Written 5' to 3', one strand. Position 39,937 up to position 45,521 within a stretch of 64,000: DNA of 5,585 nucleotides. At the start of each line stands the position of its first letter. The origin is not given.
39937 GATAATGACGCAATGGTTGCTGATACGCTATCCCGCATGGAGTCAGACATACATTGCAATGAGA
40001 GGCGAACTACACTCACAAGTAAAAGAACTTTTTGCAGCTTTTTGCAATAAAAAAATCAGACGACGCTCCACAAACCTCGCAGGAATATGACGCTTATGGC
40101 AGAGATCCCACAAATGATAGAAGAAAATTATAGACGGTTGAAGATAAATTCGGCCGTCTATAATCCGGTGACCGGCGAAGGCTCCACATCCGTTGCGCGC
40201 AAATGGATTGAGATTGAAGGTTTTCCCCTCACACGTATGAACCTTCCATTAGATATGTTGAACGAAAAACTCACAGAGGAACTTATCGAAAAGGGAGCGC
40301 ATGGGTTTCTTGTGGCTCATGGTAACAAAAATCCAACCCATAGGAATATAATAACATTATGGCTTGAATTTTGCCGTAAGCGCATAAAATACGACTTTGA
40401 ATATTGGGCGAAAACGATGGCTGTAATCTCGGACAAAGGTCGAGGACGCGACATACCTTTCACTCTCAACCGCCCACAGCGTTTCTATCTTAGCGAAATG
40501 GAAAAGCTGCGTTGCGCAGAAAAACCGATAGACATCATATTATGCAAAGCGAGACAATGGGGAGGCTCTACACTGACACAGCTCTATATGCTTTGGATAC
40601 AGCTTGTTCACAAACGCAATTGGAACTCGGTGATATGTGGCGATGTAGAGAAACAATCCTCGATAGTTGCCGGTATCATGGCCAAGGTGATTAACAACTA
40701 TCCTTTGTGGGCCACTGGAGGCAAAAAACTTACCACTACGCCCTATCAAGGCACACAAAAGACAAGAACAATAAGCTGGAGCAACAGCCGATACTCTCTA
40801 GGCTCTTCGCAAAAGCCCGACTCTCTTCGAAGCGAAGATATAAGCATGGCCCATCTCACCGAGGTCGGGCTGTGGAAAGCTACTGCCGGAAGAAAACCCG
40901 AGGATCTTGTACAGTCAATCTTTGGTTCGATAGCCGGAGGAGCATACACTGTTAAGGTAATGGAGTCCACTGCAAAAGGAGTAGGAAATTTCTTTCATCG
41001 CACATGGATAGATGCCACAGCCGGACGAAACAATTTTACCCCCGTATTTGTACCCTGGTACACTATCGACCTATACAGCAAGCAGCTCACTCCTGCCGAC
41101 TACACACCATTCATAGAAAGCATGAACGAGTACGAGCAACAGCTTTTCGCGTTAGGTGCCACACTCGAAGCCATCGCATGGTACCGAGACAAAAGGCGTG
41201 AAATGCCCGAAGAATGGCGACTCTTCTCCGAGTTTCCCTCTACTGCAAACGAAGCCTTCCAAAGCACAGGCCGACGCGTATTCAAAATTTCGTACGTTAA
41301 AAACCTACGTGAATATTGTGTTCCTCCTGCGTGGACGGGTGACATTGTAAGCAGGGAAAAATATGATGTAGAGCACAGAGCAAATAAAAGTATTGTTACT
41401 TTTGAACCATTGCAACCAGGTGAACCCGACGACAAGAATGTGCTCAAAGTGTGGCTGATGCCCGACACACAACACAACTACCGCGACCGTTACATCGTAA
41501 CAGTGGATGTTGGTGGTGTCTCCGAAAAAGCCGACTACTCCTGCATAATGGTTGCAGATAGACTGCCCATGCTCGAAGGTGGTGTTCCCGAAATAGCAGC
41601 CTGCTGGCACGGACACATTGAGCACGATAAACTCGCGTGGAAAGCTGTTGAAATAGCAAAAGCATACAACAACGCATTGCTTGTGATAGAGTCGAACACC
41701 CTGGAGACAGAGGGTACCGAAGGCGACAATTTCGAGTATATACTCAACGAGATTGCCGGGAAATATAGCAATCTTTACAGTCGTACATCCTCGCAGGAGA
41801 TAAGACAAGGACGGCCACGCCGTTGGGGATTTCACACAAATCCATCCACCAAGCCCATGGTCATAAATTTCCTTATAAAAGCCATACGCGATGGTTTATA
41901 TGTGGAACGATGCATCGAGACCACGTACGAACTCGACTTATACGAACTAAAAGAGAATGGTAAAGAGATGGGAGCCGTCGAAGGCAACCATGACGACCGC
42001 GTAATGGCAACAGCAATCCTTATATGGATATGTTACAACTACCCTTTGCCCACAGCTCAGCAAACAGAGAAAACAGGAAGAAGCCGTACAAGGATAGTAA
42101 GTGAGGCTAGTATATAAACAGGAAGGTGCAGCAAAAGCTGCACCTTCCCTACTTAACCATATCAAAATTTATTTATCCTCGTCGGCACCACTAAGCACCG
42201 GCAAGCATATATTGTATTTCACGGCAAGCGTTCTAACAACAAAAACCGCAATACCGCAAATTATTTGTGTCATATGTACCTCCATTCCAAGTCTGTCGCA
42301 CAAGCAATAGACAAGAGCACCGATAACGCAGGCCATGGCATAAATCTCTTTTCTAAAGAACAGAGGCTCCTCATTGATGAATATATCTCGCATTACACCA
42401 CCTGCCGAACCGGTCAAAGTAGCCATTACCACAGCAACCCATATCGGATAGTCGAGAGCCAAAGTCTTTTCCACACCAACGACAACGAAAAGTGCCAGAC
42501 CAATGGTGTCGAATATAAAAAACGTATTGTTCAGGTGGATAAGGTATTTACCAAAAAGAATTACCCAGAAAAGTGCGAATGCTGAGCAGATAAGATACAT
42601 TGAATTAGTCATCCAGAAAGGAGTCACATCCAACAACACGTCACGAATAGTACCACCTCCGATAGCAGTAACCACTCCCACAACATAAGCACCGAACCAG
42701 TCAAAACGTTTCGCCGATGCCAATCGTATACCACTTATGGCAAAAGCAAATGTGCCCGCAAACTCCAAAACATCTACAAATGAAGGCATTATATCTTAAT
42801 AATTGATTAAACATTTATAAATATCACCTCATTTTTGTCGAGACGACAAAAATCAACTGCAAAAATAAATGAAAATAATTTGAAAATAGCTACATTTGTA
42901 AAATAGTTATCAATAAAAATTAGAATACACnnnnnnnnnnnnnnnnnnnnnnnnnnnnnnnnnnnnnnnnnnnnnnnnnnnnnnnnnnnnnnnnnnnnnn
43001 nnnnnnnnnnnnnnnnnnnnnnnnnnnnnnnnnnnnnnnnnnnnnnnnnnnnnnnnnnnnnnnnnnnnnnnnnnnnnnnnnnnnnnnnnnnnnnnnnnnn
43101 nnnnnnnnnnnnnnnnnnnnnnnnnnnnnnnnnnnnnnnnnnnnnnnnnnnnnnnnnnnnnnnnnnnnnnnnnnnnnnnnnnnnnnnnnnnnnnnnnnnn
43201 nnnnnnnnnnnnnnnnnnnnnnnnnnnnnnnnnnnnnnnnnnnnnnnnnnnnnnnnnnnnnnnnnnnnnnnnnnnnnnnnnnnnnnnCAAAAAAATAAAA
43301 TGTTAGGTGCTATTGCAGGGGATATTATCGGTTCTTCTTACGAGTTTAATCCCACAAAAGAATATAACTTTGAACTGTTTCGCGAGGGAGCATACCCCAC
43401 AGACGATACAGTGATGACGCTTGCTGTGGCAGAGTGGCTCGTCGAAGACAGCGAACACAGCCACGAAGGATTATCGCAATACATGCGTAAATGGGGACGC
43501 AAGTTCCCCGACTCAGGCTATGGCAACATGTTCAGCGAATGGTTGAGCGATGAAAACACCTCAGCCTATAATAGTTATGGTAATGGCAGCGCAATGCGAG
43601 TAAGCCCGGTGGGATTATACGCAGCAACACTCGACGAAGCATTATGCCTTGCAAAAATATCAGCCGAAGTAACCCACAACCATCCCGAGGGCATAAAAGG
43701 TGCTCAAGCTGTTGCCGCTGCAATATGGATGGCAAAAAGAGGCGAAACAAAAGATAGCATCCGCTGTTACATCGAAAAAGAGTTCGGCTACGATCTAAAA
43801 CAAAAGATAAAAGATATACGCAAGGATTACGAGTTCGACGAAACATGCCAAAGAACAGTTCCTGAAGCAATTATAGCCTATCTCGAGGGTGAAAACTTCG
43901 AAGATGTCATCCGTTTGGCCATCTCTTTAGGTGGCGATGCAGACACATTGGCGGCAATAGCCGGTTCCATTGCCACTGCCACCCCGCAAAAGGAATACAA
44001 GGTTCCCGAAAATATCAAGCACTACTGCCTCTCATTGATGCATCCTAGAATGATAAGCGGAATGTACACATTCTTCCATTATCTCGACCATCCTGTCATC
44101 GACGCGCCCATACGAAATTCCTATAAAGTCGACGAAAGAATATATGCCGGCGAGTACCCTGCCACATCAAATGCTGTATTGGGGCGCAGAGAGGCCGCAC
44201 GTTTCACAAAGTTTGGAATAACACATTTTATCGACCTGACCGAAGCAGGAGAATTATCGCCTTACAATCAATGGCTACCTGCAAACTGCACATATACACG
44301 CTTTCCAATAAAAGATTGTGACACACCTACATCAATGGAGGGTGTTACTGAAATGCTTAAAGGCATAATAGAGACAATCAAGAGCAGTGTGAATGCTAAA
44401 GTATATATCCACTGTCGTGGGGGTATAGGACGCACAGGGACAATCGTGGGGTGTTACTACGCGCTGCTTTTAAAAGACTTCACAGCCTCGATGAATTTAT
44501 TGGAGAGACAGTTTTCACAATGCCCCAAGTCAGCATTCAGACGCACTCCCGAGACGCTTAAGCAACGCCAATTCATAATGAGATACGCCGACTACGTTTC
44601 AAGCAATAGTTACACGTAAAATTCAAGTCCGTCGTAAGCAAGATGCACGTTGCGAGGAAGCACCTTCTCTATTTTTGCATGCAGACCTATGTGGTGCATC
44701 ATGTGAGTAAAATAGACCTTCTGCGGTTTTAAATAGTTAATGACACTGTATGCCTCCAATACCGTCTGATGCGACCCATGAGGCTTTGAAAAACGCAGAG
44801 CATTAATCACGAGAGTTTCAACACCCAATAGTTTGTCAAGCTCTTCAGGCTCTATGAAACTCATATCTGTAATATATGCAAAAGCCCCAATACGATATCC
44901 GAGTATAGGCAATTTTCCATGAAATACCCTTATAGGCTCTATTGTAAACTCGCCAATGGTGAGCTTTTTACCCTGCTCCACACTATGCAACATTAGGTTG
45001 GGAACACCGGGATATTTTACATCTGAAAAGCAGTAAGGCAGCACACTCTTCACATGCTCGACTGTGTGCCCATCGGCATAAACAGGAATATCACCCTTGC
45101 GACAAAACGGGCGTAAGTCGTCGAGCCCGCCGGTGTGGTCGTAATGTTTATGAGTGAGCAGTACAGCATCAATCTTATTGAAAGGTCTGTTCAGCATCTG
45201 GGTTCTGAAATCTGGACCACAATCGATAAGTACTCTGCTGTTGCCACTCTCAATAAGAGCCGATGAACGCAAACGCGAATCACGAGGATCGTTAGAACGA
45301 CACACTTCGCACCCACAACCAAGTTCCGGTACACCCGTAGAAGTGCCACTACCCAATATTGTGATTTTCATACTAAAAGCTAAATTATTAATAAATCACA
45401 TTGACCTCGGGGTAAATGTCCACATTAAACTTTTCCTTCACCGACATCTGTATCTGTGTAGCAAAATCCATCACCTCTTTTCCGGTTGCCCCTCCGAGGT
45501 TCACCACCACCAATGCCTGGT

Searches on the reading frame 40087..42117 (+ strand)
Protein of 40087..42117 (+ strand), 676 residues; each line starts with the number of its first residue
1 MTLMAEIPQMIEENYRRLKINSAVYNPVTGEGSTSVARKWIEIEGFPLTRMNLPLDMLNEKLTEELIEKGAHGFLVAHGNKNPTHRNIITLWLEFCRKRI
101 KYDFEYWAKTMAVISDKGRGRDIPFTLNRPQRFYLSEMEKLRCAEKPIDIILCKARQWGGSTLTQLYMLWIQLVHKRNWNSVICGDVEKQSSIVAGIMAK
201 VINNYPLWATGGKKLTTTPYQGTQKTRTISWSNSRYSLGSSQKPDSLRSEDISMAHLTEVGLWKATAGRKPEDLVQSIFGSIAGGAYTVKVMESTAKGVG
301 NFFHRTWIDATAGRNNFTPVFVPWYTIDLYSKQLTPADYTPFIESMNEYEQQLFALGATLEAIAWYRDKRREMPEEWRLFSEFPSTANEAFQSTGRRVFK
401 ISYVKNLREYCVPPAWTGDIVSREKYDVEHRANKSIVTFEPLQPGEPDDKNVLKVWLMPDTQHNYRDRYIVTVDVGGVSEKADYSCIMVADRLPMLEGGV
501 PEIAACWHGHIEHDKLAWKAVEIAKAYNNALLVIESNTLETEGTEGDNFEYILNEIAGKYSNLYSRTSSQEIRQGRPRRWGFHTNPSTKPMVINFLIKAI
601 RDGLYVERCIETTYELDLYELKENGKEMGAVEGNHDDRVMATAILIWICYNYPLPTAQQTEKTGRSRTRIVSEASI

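Call 49: search_protein_families(library=pfam, proteins=[window:40087-42117:+], max_evalue=0.00001)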
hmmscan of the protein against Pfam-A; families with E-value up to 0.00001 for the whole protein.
window:40087-42117:+ (676 aa): 0 families

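Call 50: search_protein_families(library=phrogs, proteins=[window:40087-42117:+], max_evalue=0.001)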
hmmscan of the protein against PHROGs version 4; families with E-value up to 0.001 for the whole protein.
window:40087-42117:+ (676 aa): 4 families
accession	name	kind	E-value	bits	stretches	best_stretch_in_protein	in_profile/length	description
phrog_2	-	head and packaging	2.4e-19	70.6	1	106-653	256-596/807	terminase large subunit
phrog_38407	-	unknown function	5e-17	62.9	1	356-663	79-362/370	-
phrog_24361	-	head and packaging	2.8e-10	41.2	1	505-664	2-153/162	terminase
phrog_5989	-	head and packaging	0.00011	22.4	1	105-276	122-266/347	terminase large subunit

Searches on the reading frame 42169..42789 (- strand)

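Call 49: search_protein_families(library=pfam, proteins=[window:42169-42789:-], max_evalue=0.00001)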
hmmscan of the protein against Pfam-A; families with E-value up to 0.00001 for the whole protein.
window:42169-42789:- (206 aa): 1 family
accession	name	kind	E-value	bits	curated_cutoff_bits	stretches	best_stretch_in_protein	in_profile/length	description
PF03458.18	Gly_transporter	-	6.5e-45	151.3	23.5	2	7-79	2-76/78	Glycine transporter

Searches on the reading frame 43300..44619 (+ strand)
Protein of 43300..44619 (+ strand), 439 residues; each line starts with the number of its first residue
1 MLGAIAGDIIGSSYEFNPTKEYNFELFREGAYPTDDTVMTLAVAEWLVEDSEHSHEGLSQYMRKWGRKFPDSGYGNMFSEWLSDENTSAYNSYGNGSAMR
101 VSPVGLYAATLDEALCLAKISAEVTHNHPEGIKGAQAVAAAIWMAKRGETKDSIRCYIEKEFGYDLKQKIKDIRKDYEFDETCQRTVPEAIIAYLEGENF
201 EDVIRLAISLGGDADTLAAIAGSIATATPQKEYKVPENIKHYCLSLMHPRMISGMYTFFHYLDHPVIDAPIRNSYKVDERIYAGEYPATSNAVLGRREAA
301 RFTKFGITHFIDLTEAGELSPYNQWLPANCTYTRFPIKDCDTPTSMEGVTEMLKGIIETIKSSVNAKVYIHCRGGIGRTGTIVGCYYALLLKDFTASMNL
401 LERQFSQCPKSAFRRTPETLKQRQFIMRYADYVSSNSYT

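Call 49: search_protein_families(library=pfam, proteins=[window:43300-44619:+], max_evalue=0.00001)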
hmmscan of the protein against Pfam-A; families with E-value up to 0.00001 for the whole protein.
window:43300-44619:+ (439 aa): 5 families
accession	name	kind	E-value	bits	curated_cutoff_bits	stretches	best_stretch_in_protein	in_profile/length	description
PF03747.19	ADP_ribosyl_GH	-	6.4e-39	134.8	26.2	1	1-227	3-277/287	ADP-ribosylglycohydrolase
PF22784.1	PTP-SAK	-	2.5e-14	54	27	1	299-389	24-111/153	Swiss Army Knife protein, DSP-PTPase phosphatase domain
PF22785.1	Tc-R-P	-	1.9e-11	44.8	27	1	304-387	21-101/106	Polymorphic toxin system, DSP-PTPase phosphatase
PF00782.25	DSPc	-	3e-09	37.2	33.5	1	302-387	14-95/133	Dual specificity phosphatase, catalytic domain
PF22741.1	PTP-NADK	-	1.2e-07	31.8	27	1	333-397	80-139/163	DSP-PTPase phosphatase fused to NAD+ Kinase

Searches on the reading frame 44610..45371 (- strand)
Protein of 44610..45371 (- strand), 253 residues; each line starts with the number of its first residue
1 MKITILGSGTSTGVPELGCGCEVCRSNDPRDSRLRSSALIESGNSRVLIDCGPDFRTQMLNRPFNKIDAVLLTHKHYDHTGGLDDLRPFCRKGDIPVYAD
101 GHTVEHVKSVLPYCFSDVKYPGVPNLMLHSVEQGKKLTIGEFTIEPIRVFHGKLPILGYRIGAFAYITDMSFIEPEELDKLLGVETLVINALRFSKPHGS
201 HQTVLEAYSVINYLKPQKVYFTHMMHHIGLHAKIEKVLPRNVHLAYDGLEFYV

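Call 49: search_protein_families(library=pfam, proteins=[window:44610-45371:-], max_evalue=0.00001)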
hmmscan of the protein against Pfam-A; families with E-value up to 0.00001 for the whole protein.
window:44610-45371:- (253 aa): 3 families
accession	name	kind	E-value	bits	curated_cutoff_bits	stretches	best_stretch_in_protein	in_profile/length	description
PF12706.13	Lactamase_B_2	-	1.7e-42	145.7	27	1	46-224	2-200/200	Beta-lactamase superfamily domain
PF00753.33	Lactamase_B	-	1.4e-12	48.4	22.7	1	36-101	7-78/196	Metallo-beta-lactamase superfamily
PF13483.12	Lactamase_B_3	-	8.2e-06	26.3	24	0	36-154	8-85/160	Beta-lactamase superfamily domain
